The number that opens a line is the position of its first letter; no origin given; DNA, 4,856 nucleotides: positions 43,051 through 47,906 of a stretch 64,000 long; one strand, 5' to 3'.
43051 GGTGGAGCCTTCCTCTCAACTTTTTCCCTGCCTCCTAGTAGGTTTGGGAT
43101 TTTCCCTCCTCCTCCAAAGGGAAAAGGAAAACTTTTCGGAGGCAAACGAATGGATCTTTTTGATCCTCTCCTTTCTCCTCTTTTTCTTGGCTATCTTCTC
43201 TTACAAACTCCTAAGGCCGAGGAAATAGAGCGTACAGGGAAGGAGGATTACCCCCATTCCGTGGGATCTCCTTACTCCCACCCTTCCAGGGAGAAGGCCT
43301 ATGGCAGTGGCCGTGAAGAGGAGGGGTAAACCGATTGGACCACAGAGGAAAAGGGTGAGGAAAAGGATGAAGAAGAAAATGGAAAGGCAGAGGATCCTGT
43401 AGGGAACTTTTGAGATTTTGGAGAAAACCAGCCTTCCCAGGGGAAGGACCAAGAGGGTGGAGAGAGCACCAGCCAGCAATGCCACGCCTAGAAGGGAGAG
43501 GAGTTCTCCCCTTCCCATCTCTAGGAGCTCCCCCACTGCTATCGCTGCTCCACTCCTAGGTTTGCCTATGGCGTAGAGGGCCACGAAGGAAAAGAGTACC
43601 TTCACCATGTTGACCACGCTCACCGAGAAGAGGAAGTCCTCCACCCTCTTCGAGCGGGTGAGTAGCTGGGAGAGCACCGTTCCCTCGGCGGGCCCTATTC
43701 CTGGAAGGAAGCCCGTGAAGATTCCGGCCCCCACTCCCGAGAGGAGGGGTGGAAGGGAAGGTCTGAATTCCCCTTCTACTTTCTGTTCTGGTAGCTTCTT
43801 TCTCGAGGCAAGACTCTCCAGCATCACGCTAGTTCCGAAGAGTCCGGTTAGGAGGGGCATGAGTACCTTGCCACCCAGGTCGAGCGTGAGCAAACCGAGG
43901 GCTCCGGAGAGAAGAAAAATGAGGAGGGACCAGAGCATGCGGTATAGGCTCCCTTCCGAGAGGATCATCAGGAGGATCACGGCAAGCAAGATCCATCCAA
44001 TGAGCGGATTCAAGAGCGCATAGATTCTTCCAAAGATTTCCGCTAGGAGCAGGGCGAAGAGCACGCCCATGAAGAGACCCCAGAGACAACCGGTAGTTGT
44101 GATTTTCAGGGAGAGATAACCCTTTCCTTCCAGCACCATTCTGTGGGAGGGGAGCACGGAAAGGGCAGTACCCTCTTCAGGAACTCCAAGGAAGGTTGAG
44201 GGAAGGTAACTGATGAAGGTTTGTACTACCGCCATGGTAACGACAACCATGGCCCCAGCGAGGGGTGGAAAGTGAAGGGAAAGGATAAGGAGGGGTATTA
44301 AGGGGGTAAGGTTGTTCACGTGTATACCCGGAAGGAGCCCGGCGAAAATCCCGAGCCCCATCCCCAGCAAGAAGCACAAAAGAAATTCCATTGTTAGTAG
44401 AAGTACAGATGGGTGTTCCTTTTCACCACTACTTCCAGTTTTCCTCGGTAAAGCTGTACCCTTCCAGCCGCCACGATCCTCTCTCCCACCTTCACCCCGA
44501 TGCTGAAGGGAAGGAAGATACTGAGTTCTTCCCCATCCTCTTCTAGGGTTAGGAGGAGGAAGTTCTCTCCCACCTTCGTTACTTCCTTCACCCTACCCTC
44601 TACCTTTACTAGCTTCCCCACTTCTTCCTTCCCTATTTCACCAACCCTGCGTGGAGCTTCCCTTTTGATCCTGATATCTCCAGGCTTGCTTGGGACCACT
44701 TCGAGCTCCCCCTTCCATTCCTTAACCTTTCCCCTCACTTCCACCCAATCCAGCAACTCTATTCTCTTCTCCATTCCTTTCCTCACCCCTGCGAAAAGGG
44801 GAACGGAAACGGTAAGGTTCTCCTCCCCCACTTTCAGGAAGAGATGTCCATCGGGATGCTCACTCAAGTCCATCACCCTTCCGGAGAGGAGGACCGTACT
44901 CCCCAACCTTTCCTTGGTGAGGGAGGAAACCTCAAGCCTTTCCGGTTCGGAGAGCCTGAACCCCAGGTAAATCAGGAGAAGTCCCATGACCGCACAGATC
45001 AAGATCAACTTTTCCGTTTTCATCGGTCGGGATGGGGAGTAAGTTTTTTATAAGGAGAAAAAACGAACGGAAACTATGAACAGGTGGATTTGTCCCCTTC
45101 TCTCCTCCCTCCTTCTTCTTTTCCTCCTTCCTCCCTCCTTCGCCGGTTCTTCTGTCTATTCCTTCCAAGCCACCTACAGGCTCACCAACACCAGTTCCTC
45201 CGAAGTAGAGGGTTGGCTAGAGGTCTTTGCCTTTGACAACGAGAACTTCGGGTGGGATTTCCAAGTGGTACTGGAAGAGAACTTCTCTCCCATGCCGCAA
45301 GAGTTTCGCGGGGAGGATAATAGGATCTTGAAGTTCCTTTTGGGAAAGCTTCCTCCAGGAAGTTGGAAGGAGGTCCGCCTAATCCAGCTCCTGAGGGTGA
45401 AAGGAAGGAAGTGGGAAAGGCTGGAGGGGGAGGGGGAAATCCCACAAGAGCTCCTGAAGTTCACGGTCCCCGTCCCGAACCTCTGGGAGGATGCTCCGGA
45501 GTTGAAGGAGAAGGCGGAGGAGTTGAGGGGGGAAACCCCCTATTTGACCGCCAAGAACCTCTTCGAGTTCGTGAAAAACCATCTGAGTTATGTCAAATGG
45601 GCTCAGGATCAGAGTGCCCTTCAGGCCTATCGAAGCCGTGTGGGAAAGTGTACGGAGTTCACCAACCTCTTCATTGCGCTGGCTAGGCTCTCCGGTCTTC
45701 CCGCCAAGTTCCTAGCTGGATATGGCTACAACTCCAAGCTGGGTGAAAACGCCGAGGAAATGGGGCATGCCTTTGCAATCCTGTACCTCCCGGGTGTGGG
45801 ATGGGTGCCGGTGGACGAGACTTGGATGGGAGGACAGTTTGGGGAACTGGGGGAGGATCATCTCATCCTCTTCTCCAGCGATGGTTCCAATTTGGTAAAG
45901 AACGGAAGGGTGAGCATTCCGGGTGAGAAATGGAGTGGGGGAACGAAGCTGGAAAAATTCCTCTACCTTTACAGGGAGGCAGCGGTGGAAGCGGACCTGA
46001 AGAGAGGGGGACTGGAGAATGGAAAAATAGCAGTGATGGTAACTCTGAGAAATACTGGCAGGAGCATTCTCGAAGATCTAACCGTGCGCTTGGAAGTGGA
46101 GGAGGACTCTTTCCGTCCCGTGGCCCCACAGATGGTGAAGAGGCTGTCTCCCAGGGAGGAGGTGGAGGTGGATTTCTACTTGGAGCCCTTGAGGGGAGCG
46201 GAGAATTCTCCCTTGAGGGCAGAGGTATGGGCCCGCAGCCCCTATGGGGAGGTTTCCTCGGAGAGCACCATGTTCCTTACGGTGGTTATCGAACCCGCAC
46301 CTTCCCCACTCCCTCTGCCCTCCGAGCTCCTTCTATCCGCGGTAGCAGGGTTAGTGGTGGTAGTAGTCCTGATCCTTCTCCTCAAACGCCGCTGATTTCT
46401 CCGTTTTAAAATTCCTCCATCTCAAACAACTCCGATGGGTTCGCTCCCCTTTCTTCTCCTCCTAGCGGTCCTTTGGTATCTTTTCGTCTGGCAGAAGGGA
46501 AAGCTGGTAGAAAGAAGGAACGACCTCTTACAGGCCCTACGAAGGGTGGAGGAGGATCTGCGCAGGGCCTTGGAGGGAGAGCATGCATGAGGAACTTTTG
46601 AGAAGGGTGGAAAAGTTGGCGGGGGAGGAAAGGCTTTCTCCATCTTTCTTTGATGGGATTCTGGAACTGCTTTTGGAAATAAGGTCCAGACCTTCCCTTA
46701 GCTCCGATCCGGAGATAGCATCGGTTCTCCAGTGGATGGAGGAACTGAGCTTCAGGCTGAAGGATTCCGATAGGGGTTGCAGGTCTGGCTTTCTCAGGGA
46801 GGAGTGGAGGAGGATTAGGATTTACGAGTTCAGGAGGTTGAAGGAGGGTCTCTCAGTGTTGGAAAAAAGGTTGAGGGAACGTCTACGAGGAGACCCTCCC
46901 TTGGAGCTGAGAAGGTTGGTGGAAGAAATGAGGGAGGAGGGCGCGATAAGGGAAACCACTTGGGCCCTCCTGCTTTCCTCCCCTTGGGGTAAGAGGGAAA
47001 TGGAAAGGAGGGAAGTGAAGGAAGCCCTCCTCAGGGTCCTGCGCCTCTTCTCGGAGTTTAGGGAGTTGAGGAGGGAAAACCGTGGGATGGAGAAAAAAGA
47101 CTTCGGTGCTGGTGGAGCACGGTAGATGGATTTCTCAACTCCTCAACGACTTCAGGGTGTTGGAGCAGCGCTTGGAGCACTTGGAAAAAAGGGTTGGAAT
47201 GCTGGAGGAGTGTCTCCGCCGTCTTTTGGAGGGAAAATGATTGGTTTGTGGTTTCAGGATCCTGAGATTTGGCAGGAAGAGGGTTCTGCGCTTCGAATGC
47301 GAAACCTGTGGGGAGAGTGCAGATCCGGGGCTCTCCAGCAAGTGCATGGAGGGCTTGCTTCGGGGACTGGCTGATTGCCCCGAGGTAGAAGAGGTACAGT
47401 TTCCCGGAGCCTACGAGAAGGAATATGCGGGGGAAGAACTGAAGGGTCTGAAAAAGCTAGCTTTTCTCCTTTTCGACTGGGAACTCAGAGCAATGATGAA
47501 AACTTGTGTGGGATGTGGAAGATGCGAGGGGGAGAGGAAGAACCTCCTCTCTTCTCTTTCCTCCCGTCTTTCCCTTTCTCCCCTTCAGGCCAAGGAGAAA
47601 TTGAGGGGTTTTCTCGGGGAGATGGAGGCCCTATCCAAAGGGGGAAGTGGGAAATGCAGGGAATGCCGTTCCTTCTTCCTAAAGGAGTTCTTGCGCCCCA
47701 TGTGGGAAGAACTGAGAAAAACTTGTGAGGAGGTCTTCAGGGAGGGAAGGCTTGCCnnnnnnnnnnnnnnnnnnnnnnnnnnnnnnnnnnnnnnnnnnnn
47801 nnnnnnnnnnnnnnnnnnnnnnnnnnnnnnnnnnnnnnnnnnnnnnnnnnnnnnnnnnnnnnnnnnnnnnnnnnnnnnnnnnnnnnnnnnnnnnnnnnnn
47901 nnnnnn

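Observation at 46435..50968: Orphan type-IV-pilus/archaellum-like ATPase + platform pair with Cys-rich ATPase N-terminal extension and no pilin gene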

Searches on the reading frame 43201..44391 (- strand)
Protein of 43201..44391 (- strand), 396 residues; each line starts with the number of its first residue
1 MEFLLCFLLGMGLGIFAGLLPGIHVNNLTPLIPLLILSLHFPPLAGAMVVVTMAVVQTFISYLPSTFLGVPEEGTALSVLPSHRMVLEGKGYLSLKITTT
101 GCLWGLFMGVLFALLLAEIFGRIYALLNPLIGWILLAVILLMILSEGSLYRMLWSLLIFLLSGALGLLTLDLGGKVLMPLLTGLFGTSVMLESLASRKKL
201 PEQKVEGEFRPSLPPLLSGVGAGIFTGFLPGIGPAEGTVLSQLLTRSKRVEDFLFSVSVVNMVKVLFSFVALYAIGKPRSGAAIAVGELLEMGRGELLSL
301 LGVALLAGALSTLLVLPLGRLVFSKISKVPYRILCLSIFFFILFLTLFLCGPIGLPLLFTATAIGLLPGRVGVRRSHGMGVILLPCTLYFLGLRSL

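Call 3: search_protein_families(library=pfam, proteins=[window:43201-44391:-], max_evalue=0.01)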
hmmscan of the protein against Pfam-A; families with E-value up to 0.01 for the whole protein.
window:43201-44391:- (396 aa): 1 family
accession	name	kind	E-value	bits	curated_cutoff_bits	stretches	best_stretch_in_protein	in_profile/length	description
PF01970.21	TctA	-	1.9e-50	172.1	28.9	1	4-379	1-422/423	Tripartite tricarboxylate transporter TctA family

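Call 4: search_protein_families(library=ncbifam, proteins=[window:43201-44391:-], max_evalue=0.01)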
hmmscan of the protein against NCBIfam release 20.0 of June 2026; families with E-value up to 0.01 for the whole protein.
window:43201-44391:- (396 aa): 0 families

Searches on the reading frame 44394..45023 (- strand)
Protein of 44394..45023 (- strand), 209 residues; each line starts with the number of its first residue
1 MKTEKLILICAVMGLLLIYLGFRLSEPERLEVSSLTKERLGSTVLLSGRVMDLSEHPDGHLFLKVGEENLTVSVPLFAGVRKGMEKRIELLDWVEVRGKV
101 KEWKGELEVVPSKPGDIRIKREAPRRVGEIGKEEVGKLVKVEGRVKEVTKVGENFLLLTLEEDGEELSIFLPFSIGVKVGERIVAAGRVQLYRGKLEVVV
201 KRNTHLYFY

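Call 3: search_protein_families(library=pfam, proteins=[window:44394-45023:-], max_evalue=0.01)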
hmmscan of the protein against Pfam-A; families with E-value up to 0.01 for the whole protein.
window:44394-45023:- (209 aa): 3 families
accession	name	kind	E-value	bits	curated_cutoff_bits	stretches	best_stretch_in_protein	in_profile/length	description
PF01336.31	tRNA_anti-codon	-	4.3e-12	46.2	27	2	44-111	1-69/75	OB-fold nucleic acid binding domain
PF13742.12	tRNA_anti_2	-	2.1e-07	31.5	27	1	32-104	10-82/95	OB-fold nucleic acid binding domain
PF13567.11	DUF4131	-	0.0061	16.7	31.6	0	6-61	32-84/165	Domain of unknown function (DUF4131)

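Call 4: search_protein_families(library=ncbifam, proteins=[window:44394-45023:-], max_evalue=0.01)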
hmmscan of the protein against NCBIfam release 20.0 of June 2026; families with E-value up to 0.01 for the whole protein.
window:44394-45023:- (209 aa): 2 families
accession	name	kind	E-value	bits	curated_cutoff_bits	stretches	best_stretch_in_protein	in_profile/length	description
TIGR00237.1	xseA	equivalog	5.4e-06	25.8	180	1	37-104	14-81/389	exodeoxyribonuclease VII large subunit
NF010711.0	PRK14113.1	equivalog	0.00037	20.1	240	1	104-150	28-76/152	urease accessory protein UreE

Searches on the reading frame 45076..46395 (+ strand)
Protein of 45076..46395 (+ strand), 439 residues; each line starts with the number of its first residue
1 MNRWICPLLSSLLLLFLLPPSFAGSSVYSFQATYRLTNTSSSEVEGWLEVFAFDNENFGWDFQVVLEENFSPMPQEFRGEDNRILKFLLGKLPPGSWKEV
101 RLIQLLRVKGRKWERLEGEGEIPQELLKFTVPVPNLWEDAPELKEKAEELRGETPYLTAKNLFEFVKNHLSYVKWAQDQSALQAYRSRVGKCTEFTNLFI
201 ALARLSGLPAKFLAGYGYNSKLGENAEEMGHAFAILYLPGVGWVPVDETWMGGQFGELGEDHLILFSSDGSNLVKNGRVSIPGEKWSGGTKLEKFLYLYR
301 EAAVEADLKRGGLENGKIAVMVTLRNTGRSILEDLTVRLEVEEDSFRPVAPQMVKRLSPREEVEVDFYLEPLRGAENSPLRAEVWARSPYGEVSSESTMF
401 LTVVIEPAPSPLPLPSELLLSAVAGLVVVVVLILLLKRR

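Call 3: search_protein_families(library=pfam, proteins=[window:45076-46395:+], max_evalue=0.01)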
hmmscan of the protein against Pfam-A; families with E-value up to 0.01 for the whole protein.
window:45076-46395:+ (439 aa): 1 family
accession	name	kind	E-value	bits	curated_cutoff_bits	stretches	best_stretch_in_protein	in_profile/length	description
PF01841.26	Transglut_core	-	2.7e-18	66.6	23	1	148-247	5-107/108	Transglutaminase-like superfamily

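Call 4: search_protein_families(library=ncbifam, proteins=[window:45076-46395:+], max_evalue=0.01)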
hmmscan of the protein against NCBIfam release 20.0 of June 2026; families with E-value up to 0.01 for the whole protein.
window:45076-46395:+ (439 aa): 0 families

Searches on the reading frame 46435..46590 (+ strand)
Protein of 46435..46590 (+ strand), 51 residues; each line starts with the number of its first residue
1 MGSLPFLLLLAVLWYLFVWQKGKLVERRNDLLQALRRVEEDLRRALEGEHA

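Call 3: search_protein_families(library=pfam, proteins=[window:46435-46590:+], max_evalue=0.01)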
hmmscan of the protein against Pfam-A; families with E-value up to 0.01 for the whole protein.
window:46435-46590:+ (51 aa): 0 families

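Call 4: search_protein_families(library=ncbifam, proteins=[window:46435-46590:+], max_evalue=0.01)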
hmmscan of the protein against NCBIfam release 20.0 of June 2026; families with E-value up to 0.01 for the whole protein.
window:46435-46590:+ (51 aa): 1 family
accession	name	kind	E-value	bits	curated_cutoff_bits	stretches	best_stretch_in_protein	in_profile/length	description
NF006292.0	PRK08475.1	equivalog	0.0038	16.9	166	1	4-45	33-75/171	F0F1 ATP synthase subunit B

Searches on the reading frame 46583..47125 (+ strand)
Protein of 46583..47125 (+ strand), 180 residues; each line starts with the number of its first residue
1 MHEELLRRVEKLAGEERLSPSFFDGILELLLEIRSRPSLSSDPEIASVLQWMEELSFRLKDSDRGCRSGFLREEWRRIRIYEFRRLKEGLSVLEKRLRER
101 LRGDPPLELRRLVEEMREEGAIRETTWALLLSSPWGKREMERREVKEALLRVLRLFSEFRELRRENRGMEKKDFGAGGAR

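Call 3: search_protein_families(library=pfam, proteins=[window:46583-47125:+], max_evalue=0.01)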
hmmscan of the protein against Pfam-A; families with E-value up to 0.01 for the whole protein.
window:46583-47125:+ (180 aa): 0 families

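Call 4: search_protein_families(library=ncbifam, proteins=[window:46583-47125:+], max_evalue=0.01)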
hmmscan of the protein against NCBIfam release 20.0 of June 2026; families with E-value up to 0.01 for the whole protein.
window:46583-47125:+ (180 aa): 1 family
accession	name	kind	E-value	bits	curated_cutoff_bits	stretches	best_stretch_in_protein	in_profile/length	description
TIGR04376.1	TIGR04376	hypoth_equivalog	0.0043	17.1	125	1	92-120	9-37/189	TIGR04376 family protein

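Call 86: predict_structure(protein=window:46583-47122:+)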
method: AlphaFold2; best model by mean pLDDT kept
length: 180 residues; sequences in the alignment: 1
mean_pLDDT: 68.6   pTM: 0.50
mean pLDDT of the five models: 68.6, 66.1, 51.0, 50.8, 47.2
residues with pLDDT >= 90: 1; 70-90: 91; 50-70: 65; < 50: 23
segments of 3 or more residues with pLDDT < 50: 120-126, 174-180
pLDDT, mean of each block of 10 residues (from residue 1): 83 81 83 84 80 76 61 72 81 80 57 52 49 53 59 67 69 48
secondary structure, 60 per line:
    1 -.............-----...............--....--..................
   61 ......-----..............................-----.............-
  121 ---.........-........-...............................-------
elements in order: H2-14 H20-34 H37-40 H43-66 H72-101 H107-119 H124-132 H134-141 H143-173

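Call 88: fold_search(model_id=the predicted structure, library=pdb)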
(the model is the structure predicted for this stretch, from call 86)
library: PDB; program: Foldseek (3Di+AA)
matches with E <= 10: 241; with E <= 0.001: 0
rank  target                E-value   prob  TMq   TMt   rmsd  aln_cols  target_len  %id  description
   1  3s9o_C                5.1e-01  0.91  0.37  0.46   6.0       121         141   12  The Focal Adhesion Targeting (FAT) domain of the Focal Adhesion Kinase showing N-terminal interactions in cis (released 2012-06-06)
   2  1k40                  7.9e-01  0.51  0.30  0.40   8.9       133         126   10  crystal structure of the FAT domain of focal adhesion kinase (released 2002-02-06)
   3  7zw4_A                1.0e+00  0.77  0.36  0.24   4.9       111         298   11  Crystal structure of Talin R7R8 domains with Caskin-2 LD-peptide (released 2023-05-31)
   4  4xev_A                1.0e+00  0.57  0.34  0.40   8.9       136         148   22  Fusion of Pyk2-FAT domain with Leupaxin LD1 motif, complexed with Leupaxin LD4 peptide (released 2015-12-30)
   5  2b0h_MODEL_1_A        1.1e+00  0.72  0.34  0.42   5.9       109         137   13  Solution structure of VBS3 fragment of talin (released 2006-01-17)
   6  3s9o_A                1.2e+00  0.75  0.38  0.46   6.0       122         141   12  The Focal Adhesion Targeting (FAT) domain of the Focal Adhesion Kinase showing N-terminal interactions in cis (released 2012-06-06)
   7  3zdl_A                1.2e+00  0.63  0.33  0.25   6.5       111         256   13  Vinculin head (1-258) in complex with a RIAM fragment (released 2013-02-13)
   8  6twn_B                1.4e+00  0.66  0.35  0.23   4.8       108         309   11  Crystal structure of Talin1 R7R8 in complex with CDK1 (206-223) (released 2021-05-12)
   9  8ccr                  1.4e+00  0.23  0.26  0.38   6.2       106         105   12  Crystal structure of the T19D mutant of the de novo diheme binding 4D2 (released 2023-08-09)
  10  2x0c                  1.4e+00  0.41  0.28  0.18   6.9       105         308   10  Crystal Structure of the R7R8 domains of Talin (released 2010-07-07)
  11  6egc                  1.4e+00  0.30  0.31  0.36   7.9       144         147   24  Single-chain version of 2L4HC2_23 (PDB 5J0K) (released 2019-05-29)
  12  3o3x                  1.5e+00  0.38  0.28  0.26   9.1       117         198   15  Crystal structure of gp41-5, a single-chain 5-helix-bundle based on HIV gp41 (released 2011-07-27)
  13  3cax                  1.5e+00  0.33  0.27  0.16   8.3       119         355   15  Crystal structure of uncharacterized protein PF0695 (released 2008-03-18)
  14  1k05_C                1.6e+00  0.47  0.34  0.41   6.6       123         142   15  Crystal structure of the Focal Adhesion Targeting Domain of Focal Adhesion Kinase (released 2002-01-30)
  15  6ylg_b                1.6e+00  0.30  0.29  0.11   7.2       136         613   12  Rix1-Rea1 pre-60S particle - 60S core, body 1 (rigid body refinement) (released 2020-07-29)
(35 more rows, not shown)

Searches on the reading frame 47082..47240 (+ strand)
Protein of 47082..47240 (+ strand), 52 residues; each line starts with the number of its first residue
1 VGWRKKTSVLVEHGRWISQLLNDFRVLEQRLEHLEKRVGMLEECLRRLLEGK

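Call 3: search_protein_families(library=pfam, proteins=[window:47082-47240:+], max_evalue=0.01)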
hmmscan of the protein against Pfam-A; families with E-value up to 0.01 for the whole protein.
window:47082-47240:+ (52 aa): 0 families

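Call 4: search_protein_families(library=ncbifam, proteins=[window:47082-47240:+], max_evalue=0.01)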
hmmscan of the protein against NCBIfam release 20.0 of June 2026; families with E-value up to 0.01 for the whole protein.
window:47082-47240:+ (52 aa): 0 families

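Call 41: search_protein_families(library=pfam, alignment_id=A3, max_evalue=0.01)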
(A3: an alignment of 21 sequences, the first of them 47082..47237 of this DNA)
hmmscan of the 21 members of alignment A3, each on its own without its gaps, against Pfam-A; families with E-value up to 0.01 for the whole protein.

A. member 1, window:47082-47237:+ (52 aa): 0 families

B. families by the number of members that match (of 21 scanned): 51 families (the first 25 are shown)
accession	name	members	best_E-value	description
PF11559.13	ADIP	4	0.00027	Afadin- and alpha -actinin-Binding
PF23991.1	DUF7310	3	2.7e-06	Coiled-coil region of unknown function (DUF7310)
PF05531.17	NPV_P10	3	0.00011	Nucleopolyhedrovirus P10 protein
PF20492.3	ERM_helical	3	0.00024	Ezrin/radixin/moesin, alpha-helical domain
PF04102.17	SlyX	3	0.0019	SlyX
PF06419.17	COG6_N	2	0.00026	Conserved oligomeric complex COG6, N-terminal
PF25450.1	Rab11-FIP3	2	0.00026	Rab11-FIP3-like domain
PF24319.2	DUF7491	2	0.00034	Coiled-coil region of unknown function (DUF7491)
PF24481.2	CT398_CC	2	0.00034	CT398-like coiled coil hairpin domain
PF16331.10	TolA_bind_tri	2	0.00052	TolA binding protein trimerisation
PF15397.11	DUF4618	2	0.0013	Domain of unknown function (DUF4618)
PF13851.11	GAS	2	0.0028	Growth-arrest specific micro-tubule binding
PF08317.16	Spc7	2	0.0081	Spc7 kinetochore protein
PF18035.6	Bap31_Bap29_C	1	3.6e-05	Bap31/Bap29 cytoplasmic coiled-coil domain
PF09726.14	Macoilin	1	9.7e-05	Macoilin family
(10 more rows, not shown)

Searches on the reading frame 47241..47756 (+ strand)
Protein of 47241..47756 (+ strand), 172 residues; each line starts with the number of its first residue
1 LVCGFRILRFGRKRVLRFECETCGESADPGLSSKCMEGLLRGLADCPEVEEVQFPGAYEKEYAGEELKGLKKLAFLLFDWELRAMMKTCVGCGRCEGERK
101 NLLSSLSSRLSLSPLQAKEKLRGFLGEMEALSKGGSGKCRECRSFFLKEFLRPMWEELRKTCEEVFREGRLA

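Call 60: find_homologous_proteins(query=A4, max_evalue=0.001)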
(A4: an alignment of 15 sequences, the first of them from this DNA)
Query A4 (15 sequences) (172 aa, profile of the alignment): 2 proteins with E <= 0.001 among 4767 candidates.
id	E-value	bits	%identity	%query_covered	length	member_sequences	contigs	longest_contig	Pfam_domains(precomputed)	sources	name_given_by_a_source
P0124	7.7e-21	93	23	30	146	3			-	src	-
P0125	2.0e-10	59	56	5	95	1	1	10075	-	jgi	-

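Call 73: search_protein_representatives(protein=window:47241-47756:+)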
Query: 172 residues. Proteins with E-value up to 0.001 (for the whole library): 14; up to 1e-10: 8; up to 1e-30: 1. The best 14 are listed.
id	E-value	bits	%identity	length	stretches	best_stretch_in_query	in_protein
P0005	1.8e-56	207.4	63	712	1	3-171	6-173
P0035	1.7e-18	83.7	36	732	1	3-158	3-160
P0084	8.7e-15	71.6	38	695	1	6-150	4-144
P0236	1.1e-14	71.4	33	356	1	7-153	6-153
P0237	2.1e-14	70.4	29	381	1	2-161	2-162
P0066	8.8e-14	68.4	32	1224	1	2-149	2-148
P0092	9.0e-12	61.8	29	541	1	7-161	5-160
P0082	1.3e-11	61.3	37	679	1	1-124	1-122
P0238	3.9e-07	46.8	27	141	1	6-129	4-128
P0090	1.5e-05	41.6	27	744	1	18-144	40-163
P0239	7.2e-05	39.4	30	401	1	9-155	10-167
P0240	2.4e-04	37.6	31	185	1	16-112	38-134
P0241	8.5e-04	35.9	29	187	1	17-169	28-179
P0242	8.7e-04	35.8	26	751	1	3-156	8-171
